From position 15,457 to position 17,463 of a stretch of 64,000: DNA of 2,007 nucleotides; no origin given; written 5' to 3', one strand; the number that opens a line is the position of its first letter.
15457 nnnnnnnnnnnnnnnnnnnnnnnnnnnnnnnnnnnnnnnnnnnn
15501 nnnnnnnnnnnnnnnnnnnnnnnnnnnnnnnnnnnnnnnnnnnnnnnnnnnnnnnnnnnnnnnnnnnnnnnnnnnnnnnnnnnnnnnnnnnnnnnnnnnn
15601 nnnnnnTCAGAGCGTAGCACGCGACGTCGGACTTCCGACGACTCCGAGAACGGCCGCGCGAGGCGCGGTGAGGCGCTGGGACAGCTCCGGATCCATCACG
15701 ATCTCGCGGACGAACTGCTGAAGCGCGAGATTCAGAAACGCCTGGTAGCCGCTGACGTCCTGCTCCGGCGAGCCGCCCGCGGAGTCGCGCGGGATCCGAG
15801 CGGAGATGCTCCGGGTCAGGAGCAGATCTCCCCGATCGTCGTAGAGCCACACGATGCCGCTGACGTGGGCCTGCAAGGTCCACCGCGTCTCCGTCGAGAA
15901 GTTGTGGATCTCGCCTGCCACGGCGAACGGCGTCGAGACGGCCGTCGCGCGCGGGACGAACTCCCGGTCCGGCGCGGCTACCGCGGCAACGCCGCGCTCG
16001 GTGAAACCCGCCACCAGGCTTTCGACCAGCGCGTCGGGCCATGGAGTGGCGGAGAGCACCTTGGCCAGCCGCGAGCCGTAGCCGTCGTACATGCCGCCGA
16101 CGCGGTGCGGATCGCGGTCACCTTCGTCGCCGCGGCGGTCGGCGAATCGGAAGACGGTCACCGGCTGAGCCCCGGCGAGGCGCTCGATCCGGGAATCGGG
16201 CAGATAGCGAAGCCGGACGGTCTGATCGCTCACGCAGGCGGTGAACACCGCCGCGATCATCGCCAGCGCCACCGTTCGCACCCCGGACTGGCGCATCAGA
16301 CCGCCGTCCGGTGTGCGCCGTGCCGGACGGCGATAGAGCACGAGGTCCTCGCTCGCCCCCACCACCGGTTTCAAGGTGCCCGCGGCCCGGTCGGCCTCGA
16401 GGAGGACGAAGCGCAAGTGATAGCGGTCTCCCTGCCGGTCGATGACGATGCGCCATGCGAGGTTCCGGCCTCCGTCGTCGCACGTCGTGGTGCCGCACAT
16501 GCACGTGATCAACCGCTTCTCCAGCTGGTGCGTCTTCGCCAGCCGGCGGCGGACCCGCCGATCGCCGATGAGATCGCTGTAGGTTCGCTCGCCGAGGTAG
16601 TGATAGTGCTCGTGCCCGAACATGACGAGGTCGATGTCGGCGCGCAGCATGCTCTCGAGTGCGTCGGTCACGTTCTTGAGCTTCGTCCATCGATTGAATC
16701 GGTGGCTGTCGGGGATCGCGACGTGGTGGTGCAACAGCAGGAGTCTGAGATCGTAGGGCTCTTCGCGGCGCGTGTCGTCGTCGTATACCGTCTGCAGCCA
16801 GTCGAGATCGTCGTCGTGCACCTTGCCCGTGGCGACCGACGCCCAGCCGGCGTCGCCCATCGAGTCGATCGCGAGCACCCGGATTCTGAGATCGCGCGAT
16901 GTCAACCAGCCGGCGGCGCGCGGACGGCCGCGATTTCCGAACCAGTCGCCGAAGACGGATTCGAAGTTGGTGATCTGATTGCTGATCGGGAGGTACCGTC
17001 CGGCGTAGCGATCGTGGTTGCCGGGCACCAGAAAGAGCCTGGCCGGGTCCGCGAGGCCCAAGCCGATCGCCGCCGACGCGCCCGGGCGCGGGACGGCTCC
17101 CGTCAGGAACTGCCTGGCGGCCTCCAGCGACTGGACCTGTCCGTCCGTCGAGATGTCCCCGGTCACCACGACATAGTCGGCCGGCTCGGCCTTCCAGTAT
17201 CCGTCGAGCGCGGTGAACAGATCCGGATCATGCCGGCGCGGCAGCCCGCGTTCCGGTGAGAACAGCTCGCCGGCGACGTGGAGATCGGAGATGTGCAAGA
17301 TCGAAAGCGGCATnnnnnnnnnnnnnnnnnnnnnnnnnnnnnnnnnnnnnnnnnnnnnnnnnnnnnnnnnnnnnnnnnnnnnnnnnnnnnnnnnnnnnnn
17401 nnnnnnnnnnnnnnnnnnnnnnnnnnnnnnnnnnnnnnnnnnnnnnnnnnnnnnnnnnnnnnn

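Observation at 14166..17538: Minus-strand operon: small protein, metallophosphoesterase, lipoprotein module, lipoprotein module, SPFH, with no stop codons between modules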

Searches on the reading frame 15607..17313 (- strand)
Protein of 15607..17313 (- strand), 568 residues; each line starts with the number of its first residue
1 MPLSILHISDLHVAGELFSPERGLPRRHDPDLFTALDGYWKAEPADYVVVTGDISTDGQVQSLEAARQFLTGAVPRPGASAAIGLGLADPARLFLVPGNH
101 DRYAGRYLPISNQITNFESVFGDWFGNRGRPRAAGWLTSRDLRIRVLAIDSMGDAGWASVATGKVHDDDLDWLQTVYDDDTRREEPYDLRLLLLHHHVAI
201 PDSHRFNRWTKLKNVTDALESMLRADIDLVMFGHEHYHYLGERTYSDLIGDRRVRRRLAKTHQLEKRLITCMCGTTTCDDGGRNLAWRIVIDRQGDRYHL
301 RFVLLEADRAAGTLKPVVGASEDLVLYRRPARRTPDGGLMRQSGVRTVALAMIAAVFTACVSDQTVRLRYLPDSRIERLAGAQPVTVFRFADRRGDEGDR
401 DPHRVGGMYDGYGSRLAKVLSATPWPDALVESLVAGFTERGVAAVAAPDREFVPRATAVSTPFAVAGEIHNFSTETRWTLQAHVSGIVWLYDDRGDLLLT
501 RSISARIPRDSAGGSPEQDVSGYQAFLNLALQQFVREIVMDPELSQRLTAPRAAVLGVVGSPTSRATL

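Call 3: search_protein_families(library=pfam, proteins=[window:15607-17313:-], max_evalue=0.1)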
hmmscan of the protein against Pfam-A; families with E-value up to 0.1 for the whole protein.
window:15607-17313:- (568 aa): 2 families
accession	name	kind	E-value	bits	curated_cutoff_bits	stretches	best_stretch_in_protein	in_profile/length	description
PF00149.33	Metallophos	-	3.7e-14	54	21.5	1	4-237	2-190/191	Calcineurin-like phosphoesterase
PF12850.12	Metallophos_2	-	0.0027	18.1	27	0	4-240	2-121/154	Calcineurin-like phosphoesterase superfamily domain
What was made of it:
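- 16296..17313 (-): Calcineurin-like metallophosphoesterase gene with no signal peptide. Its true stop is TGA 16298-16296, overlapping the ATG of the next gene (TGATG). One extra base at about 16311 (ACACCGG versus ACACGG) takes that stop out of frame. Pfam PF00149 scores 54 bits against a cut-off of 21.5 (call 3).
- On Calcineurin-like metallophosphoesterase (Pfam PF00149): 54 bits against 21.5, over residues 4-237 (call 3).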

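Call 4: search_protein_families(library=ncbifam, proteins=[window:15607-17313:-], max_evalue=0.1)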
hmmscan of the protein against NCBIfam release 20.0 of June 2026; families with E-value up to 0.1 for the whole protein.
window:15607-17313:- (568 aa): 5 families
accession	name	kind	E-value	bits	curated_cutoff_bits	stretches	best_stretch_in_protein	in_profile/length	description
NF053862.1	DS9_1_antiphage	equivalog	6.4e-14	51.7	420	2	4-101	195-288/486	anti-phage phosphoesterase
NF053861.1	DS8_antiphage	equivalog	3.4e-09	35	790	2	7-101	1-84/994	anti-phage protein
NF008359.0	PRK11148.1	equivalog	0.00061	19.4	225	1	158-237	132-206/275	3',5'-cyclic-AMP phosphodiesterase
TIGR00619.1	sbcd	subfamily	0.0041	17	77.65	1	4-104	2-89/252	exonuclease subunit SbcD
NF050112.1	PhdiestSpdARhizob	equivalog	0.08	12.6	400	0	44-75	39-70/264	2', 3'cyclic nucleotide phosphodiesterase SpdA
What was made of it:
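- On CpdA 3',5'-cAMP phosphodiesterase (NCBIfam PRK11148): 19.4 bits against a cut-off of 225 (call 4).
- On Known anti-phage defence systems (PADLOC; NCBIfam DS8/DS9): DS9_1 scores 51.7 bits against a cut-off of 420 (call 4).
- Closest known: Class III cyclic-nucleotide phosphodiesterases. Different: The CpdA equivalog PRK11148 scores 19.4 bits against a cut-off of 225 (call 4).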

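Call 8: find_homologous_proteins(query=window:15607-17313:-)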
Query window:15607-17313:- (568 aa): 13 proteins with E <= 0.001 among 8000 candidates.
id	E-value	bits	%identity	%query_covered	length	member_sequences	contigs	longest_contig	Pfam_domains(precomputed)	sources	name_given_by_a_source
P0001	1.4e-215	736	96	59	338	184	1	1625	PF00149.34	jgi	jgi:3',5'-cyclic AMP phosphodiesterase CpdA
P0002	9.0e-192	657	85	59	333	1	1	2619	PF00149.34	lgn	-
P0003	5.2e-190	651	83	59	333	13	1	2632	PF12850.13,PF00149.34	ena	-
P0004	5.9e-187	641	83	59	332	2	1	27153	PF00149.34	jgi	jgi:3',5'-cyclic AMP phosphodiesterase CpdA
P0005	1.2e-178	614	81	58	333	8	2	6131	PF00149.34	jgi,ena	-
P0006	7.6e-167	575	76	58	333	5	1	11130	PF00149.34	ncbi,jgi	-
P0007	1.1e-166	574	74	58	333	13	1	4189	PF00149.34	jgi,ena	-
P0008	3.2e-166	573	75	58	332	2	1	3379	PF00149.34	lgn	-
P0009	8.2e-164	565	75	58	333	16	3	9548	PF00149.34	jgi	jgi:3',5'-cyclic AMP phosphodiesterase CpdA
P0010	6.0e-109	383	54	59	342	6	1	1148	PF00149.34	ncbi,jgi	-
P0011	9.3e-104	366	51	58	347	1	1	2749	PF00149.34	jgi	jgi:3',5'-cyclic AMP phosphodiesterase CpdA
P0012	4.4e-103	364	74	41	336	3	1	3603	-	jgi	jgi:hypothetical protein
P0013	4.3e-102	361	74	40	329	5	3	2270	-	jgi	jgi:hypothetical protein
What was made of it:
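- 16296..17313 (-): Homologues are 332-347 aa and cover only 58-59% of the 568-aa ORF (call 8).
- On Natural multi-domain fusion protein (MPE+lipoprotein; lipoprotein+SPFH): MPE homologues are 332-347 aa and cover 58-59% of the ORF (call 8).
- Closest known: Class III cyclic-nucleotide phosphodiesterases. Same: JGI labels its homologues 'CpdA' (call 8).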

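Call 10: find_encoding_contigs(protein=P0004, flank=6000, max_places=3)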
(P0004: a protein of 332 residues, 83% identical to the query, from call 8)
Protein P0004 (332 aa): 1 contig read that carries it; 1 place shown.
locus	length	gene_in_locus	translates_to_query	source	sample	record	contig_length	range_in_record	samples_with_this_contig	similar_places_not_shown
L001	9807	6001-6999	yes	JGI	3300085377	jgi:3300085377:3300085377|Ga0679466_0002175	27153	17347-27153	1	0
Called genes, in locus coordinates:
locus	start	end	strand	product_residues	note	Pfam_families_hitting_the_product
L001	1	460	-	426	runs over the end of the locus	PF13347:MFS_2 (weak), PF05977:MFS_3, PF07690:MFS_1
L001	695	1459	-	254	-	PF00528:BPD_transp_1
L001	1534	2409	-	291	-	PF00528:BPD_transp_1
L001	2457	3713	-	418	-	PF01547:SBP_bac_1, PF13416:SBP_bac_8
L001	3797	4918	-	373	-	PF00158:Sigma54_activat, PF13191:AAA_16 (weak), PF14532:Sigma54_activ_2, PF25601:AAA_lid_14, PF02954:HTH_8 (weak)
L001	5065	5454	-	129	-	-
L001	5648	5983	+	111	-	-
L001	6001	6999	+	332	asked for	PF00149:Metallophos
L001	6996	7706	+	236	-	-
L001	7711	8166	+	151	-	-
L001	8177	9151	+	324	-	PF01145:Band_7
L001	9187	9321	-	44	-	-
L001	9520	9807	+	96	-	?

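Call 11: find_encoding_contigs(protein=P0006, flank=6000, max_places=3)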
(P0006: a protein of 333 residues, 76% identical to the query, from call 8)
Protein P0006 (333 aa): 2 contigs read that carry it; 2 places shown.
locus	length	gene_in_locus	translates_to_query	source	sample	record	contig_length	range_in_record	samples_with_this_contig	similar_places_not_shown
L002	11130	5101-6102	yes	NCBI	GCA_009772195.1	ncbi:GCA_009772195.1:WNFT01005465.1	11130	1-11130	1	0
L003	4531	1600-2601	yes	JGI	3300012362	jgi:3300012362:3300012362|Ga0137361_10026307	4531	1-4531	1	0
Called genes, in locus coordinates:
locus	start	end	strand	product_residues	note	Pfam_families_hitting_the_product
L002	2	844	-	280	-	PF00528:BPD_transp_1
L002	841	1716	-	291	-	PF00528:BPD_transp_1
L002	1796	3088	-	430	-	PF01547:SBP_bac_1, PF13416:SBP_bac_8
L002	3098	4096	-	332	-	PF00158:Sigma54_activat, PF14532:Sigma54_activ_2, PF00004:AAA (weak), PF07728:AAA_5 (weak), PF25601:AAA_lid_14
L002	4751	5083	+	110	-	-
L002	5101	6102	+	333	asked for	PF00149:Metallophos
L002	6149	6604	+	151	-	-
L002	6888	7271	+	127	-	PF11249:DUF3047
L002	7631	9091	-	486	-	PF00202:Aminotran_3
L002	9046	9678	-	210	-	PF00202:Aminotran_3 (faint)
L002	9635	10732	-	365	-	PF13439:Glyco_transf_4, PF20706:GT4-conflict (weak), PF00534:Glycos_transf_1, PF13692:Glyco_trans_1_4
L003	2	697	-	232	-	?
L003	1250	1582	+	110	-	-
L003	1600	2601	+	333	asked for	PF00149:Metallophos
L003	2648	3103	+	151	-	-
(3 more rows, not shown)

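Call 12: find_encoding_contigs(protein=P0001, flank=6000, max_places=3)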
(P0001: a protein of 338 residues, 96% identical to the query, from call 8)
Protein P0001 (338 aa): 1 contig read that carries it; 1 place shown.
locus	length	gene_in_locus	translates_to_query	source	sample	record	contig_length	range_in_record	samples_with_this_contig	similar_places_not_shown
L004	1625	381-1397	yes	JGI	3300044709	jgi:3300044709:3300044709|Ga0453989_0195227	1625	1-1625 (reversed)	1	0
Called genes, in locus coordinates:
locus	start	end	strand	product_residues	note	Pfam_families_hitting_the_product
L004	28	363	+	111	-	-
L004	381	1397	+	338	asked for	PF00149:Metallophos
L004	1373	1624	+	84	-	?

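Call 19: search_protein_families(library=pfam, proteins=[L001:5648-5983:+, L001:6001-6999:+, L001:6996-7706:+, L001:7711-8166:+, L001:8177-9151:+, L001:5065-5454:-, L001:3797-4918:-], max_evalue=5)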
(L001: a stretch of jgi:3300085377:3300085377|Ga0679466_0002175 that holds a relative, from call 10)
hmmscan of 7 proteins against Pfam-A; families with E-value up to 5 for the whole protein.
L001:5648-5983:+ (111 aa): 1 family
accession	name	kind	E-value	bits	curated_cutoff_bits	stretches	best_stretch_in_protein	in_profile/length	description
PF11836.14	Phage_TAC_11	-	0.11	13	27.8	1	54-87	44-77/96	Phage tail tube protein, GTA-gp10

L001:6001-6999:+ (332 aa): 2 families
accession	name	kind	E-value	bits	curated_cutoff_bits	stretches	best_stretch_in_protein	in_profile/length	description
PF00149.33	Metallophos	-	2e-13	51.7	21.5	1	4-236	2-190/191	Calcineurin-like phosphoesterase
PF12850.12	Metallophos_2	-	0.00029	21.3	27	1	4-241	2-123/154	Calcineurin-like phosphoesterase superfamily domain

L001:6996-7706:+ (236 aa): 1 family
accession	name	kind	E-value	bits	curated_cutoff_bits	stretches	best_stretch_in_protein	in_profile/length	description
PF07862.16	Nif11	-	0.0067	17.1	23.8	1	198-220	6-28/48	Nif11 domain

L001:7711-8166:+ (151 aa): 2 families
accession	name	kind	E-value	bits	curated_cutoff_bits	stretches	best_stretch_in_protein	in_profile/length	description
PF20101.4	DUF6491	-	0.014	15.9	27.5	1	2-26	3-28/138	Family of unknown function (DUF6491)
PF08139.17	LPAM_1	-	1.3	10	20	1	1-17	1-17/18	Prokaryotic membrane lipoprotein lipid attachment site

L001:8177-9151:+ (324 aa): 2 families
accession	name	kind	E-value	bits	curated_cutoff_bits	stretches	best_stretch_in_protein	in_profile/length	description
PF01145.31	Band_7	-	8.6e-29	101.3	23.6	1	64-240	2-176/176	SPFH domain / Band 7 family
PF20332.3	DUF6627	-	1.7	9.2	27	1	46-78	90-120/125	Family of unknown function (DUF6627)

L001:5065-5454:- (129 aa): 0 families

L001:3797-4918:- (373 aa): 11 families
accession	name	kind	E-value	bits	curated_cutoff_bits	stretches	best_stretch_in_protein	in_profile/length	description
PF00158.32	Sigma54_activat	-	1.9e-68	229.9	20.2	1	30-195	2-167/168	Sigma-54 interaction domain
PF25601.1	AAA_lid_14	-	4.9e-20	71.6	27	1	201-262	1-63/87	AAA+ ATPase lid domain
PF14532.12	Sigma54_activ_2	-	3.1e-19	70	25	1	32-200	3-138/138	Sigma-54 interaction domain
PF13191.12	AAA_16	-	9.8e-07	29.9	32.6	1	32-149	5-124/167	AAA ATPase domain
PF02954.25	HTH_8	-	9.1e-06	25.8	22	1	296-335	3-42/42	Bacterial regulatory protein, Fis family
PF00004.35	AAA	-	0.00013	22.8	21.2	1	53-178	1-119/131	ATPase family associated with various cellular activities (AAA)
PF07728.20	AAA_5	-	0.00017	22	22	1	53-171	2-123/139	AAA domain (dynein-related subfamily)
PF07724.20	AAA_2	-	0.0012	19.3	27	1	51-178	4-132/166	AAA domain (Cdc48 subfamily)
PF13401.12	AAA_22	-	0.052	14.3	27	1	50-88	5-43/130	AAA domain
PF01695.23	IstB_IS21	-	0.13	12.2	24.1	1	40-147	83-181/238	IstB-like ATP binding protein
PF18024.7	HTH_50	-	0.14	12.3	27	1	296-337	9-49/50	Helix-turn-helix domain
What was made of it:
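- On PqiC / DUF330 ABC-transport auxiliary lipoprotein: No Pfam hit at E <= 5 (call 19).
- Closest known: SPFH. Different: There is no NfeD partner and no second SPFH paralogue in the locus (calls 10, 19).
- Closest known: PqiC / DUF330. Different: There is no Pfam hit to the DUF330/ABC_trans_aux family at E <= 5 (call 19).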

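Call 20: search_protein_families(library=padloc, proteins=[L001:5648-5983:+, L001:6001-6999:+, L001:6996-7706:+, L001:7711-8166:+, L001:8177-9151:+, L001:5065-5454:-], max_evalue=1)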
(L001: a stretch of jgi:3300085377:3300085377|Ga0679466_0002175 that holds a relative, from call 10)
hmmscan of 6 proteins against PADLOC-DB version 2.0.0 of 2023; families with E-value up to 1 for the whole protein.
L001:5648-5983:+ (111 aa): 0 families

L001:6001-6999:+ (332 aa): 3 families
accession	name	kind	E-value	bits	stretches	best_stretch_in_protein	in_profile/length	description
PDLC05051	PDC-S60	-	3.1e-06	23.6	2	4-100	2-88/1027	-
PDLC00736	Effector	-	0.00023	18.2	1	5-100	5-85/561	Endonuclease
PDLC04908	PDC-S10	-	0.027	11.7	1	42-103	27-74/223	-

L001:6996-7706:+ (236 aa): 0 families

L001:7711-8166:+ (151 aa): 0 families

L001:8177-9151:+ (324 aa): 2 families
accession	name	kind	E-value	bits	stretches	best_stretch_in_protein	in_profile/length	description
PDLC04890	PDC-S06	-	0.00055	16.6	1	106-239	315-449/732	-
PDLC03837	DolA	-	0.026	12.5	1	191-237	194-238/258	-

L001:5065-5454:- (129 aa): 0 families
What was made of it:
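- On Known anti-phage defence systems (PADLOC; NCBIfam DS8/DS9): PADLOC gives only weak partial hits, the best being E 3e-6 over about 100 N-terminal residues of the MPE (call 20).
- Tried and rejected: PADLOC and NCBIfam give only weak, partial hits (calls 4, 20).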

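Call 23: find_related_loci(query=A1, collection=genome_contigs, flank=8000)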
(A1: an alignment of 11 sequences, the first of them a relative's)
Query A1 (338 aa) in genome_contigs; peptide patterns used: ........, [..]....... (x = any residue, [..] = any of these).
343 stretches matched a pattern; 107 encode a relative of the query (tblastn E <= 1e-3); the best 80 are kept; 80 distinct loci.
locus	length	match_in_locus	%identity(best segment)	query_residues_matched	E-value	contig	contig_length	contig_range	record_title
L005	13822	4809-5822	90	1-338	0e+0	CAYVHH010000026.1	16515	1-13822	MAG TPA_asm: uncultured bacterium isolate binchicken_co279_234 genome assembly, contig: k141_1979155, whole genome shotg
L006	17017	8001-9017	81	1-338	3e-178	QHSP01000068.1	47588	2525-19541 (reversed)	MAG: Candidatus Rokuibacteriota bacterium isolate AR28 14_1009_16_30cm_scaffold_937_curated, whole genome shotgun sequen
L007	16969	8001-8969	28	4-301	9e-25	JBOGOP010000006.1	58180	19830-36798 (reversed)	MAG: Pyrinomonadaceae bacterium isolate SE1493_metabat2.bin.15 NODE_15_length_58180_cov_1.444611, whole genome shotgun s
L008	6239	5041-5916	29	4-243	3e-20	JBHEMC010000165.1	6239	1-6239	MAG: Pyrinomonadaceae bacterium isolate S2_bin.48.strict S2_NODE_165, whole genome shotgun sequence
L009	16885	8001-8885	27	3-239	5e-18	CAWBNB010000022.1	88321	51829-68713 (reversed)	MAG: uncultured beta proteobacterium isolate MFD02242.bin.1.340 genome assembly, contig: contig_27604, whole genome shot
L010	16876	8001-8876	27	4-239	1e-17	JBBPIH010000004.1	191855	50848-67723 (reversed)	MAG: Acidobacteriota bacterium isolate BPF2-12-14_bin_2 NODE_4_length_191855_cov_30.624812, whole genome shotgun sequenc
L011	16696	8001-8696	28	2-241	5e-12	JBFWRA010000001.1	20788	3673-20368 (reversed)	MAG: Isosphaeraceae bacterium isolate CA_2019_TPBF_196 NODE_12052_length_20788_cov_2.674653_TPBF, whole genome shotgun s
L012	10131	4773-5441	28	2-238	4e-11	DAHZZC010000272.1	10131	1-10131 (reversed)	MAG TPA_asm: Planctomycetales bacterium isolate clean5766 k141_1045874, whole genome shotgun sequence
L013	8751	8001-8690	25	1-242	5e-10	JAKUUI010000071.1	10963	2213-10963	MAG: SAR324 cluster bacterium isolate ALOHA_A2.5_129 A2.5-SAR324-21_71, whole genome shotgun sequence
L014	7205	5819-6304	27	46-236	4e-10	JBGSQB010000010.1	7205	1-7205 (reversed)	MAG: Pseudomonadales bacterium isolate JTS-AC319 k141_4257674, whole genome shotgun sequence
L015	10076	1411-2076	27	2-236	6e-10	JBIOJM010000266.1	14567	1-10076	MAG: Isosphaerales bacterium isolate GcC5-13 k141_2486784_length_14567_cov_20.0000, whole genome shotgun sequence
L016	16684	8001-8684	25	1-239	1e-9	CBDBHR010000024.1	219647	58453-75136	MAG: bacterium isolate 2d38f53d-f68d-4995-9e7e-b4655ca317ad genome assembly, contig: contig_24, whole genome shotgun seq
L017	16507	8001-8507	27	46-240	2e-9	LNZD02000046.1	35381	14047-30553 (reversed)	MAG: SAR324 cluster bacterium lautmerah10 scaffold46, whole genome shotgun sequence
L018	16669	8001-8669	28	2-236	4e-9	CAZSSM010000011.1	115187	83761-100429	MAG TPA_asm: uncultured Planctomycetia bacterium isolate SRP128890_co1_251 genome assembly, contig: NODE_226_length_1151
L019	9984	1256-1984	29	3-249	6e-9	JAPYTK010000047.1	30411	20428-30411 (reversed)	MAG: Polyangiaceae bacterium isolate PW6.metabat2.153 PW6_2091_length_30411_cov_7.634109, whole genome shotgun sequence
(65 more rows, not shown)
